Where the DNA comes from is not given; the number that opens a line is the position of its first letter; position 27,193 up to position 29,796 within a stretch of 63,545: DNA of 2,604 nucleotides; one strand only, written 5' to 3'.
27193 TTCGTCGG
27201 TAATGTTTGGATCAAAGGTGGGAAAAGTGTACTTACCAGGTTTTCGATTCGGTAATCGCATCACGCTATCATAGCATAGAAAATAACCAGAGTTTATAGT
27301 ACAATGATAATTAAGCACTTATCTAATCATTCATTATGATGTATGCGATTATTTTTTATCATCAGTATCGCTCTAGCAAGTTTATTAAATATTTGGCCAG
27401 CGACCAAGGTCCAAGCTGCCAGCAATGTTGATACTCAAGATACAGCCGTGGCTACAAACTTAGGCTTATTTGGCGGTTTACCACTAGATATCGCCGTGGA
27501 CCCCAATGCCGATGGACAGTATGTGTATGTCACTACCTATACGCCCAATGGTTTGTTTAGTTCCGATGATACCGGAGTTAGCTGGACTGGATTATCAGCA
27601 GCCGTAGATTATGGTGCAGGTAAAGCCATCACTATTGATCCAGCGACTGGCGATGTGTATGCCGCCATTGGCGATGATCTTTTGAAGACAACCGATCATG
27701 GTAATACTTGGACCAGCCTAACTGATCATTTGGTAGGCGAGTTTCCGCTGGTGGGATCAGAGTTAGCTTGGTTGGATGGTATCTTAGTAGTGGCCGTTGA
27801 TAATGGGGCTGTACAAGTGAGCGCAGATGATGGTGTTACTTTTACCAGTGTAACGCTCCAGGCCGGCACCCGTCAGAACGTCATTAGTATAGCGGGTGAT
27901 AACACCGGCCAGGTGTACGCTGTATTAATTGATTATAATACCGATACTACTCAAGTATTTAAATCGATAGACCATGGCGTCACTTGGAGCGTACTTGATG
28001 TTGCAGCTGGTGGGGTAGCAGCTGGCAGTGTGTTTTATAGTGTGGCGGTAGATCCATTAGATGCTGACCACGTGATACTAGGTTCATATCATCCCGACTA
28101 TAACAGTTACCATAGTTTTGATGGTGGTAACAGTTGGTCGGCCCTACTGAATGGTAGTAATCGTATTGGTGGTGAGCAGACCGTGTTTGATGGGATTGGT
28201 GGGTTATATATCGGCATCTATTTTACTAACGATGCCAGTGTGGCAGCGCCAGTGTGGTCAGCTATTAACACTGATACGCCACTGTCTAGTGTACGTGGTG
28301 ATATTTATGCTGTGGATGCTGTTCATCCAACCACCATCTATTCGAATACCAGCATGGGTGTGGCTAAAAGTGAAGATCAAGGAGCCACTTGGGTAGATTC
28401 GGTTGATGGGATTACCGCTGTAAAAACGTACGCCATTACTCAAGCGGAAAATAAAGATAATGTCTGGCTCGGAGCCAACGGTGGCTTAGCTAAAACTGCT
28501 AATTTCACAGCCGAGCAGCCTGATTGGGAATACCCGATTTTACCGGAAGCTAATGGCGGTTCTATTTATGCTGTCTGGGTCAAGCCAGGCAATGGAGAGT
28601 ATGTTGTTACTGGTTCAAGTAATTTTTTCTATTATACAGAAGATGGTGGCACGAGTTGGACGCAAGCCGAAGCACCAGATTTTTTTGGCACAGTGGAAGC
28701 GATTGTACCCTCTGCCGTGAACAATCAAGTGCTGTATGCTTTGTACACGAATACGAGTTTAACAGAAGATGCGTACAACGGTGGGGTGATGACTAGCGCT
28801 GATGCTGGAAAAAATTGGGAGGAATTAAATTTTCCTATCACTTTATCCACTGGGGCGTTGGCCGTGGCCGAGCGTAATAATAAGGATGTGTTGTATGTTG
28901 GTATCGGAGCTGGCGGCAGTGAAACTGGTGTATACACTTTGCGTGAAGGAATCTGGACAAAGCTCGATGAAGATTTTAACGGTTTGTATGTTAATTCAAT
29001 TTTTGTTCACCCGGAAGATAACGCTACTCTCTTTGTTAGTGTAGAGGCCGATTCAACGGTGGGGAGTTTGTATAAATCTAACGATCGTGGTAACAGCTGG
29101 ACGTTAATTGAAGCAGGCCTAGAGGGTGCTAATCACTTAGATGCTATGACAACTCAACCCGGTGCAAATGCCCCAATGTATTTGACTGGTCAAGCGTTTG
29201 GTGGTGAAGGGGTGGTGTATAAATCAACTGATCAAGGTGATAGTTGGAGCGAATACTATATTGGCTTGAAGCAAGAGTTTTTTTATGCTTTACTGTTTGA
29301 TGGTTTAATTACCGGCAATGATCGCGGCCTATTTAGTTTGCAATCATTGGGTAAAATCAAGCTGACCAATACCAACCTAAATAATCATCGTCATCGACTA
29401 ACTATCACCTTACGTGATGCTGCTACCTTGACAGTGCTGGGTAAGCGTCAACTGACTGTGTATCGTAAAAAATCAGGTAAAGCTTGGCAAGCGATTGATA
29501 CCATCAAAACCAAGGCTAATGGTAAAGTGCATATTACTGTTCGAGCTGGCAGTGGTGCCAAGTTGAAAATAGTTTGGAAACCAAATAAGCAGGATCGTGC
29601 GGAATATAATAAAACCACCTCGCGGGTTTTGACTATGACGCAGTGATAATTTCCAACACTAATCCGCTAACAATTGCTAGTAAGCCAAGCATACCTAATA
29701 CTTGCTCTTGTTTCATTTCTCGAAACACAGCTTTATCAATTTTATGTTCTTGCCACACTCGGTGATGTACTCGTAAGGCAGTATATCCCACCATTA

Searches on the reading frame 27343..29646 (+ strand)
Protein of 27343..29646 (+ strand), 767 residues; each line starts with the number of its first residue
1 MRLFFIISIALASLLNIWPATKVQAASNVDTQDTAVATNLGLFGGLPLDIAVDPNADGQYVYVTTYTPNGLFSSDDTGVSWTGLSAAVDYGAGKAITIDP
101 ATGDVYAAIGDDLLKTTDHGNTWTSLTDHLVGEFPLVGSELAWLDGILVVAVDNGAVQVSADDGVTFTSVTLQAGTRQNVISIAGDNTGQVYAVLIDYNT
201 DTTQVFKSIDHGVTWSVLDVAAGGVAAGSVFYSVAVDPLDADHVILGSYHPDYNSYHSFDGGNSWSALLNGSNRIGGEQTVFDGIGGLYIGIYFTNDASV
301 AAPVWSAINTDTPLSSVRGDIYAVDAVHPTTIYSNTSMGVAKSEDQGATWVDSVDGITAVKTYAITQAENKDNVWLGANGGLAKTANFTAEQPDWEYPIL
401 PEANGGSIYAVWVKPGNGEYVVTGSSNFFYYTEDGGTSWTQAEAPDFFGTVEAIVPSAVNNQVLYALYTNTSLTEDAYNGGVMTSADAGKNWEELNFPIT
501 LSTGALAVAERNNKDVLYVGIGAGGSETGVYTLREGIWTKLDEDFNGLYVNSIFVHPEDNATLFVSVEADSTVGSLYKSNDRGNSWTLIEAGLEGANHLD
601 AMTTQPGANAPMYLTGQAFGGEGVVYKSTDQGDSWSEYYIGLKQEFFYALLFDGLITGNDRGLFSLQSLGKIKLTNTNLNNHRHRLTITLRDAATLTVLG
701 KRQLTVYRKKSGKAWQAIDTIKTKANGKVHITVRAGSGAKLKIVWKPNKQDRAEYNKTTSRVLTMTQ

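Call 57: search_protein_families(library=pfam, proteins=[window:27343-29646:+], max_evalue=0.0001)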
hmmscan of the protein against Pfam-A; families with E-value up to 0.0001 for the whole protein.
window:27343-29646:+ (767 aa): 4 families
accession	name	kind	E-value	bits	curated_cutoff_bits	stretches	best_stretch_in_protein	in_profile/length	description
PF15902.12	Sortilin-Vps10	-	7.9e-26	91.3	33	2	538-638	13-112/446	Sortilin, neurotensin receptor 3,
PF13088.12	BNR_2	-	1.2e-11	44.9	31.4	0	402-496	131-202/277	BNR repeat-like domain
PF14870.12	PSII_BNR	-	4.5e-09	36.4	27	0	204-444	39-271/303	Photosynthesis system II assembly factor YCF48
PF02012.26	BNR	-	1.7e-06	27.6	27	0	626-636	1-11/12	BNR/Asp-box repeat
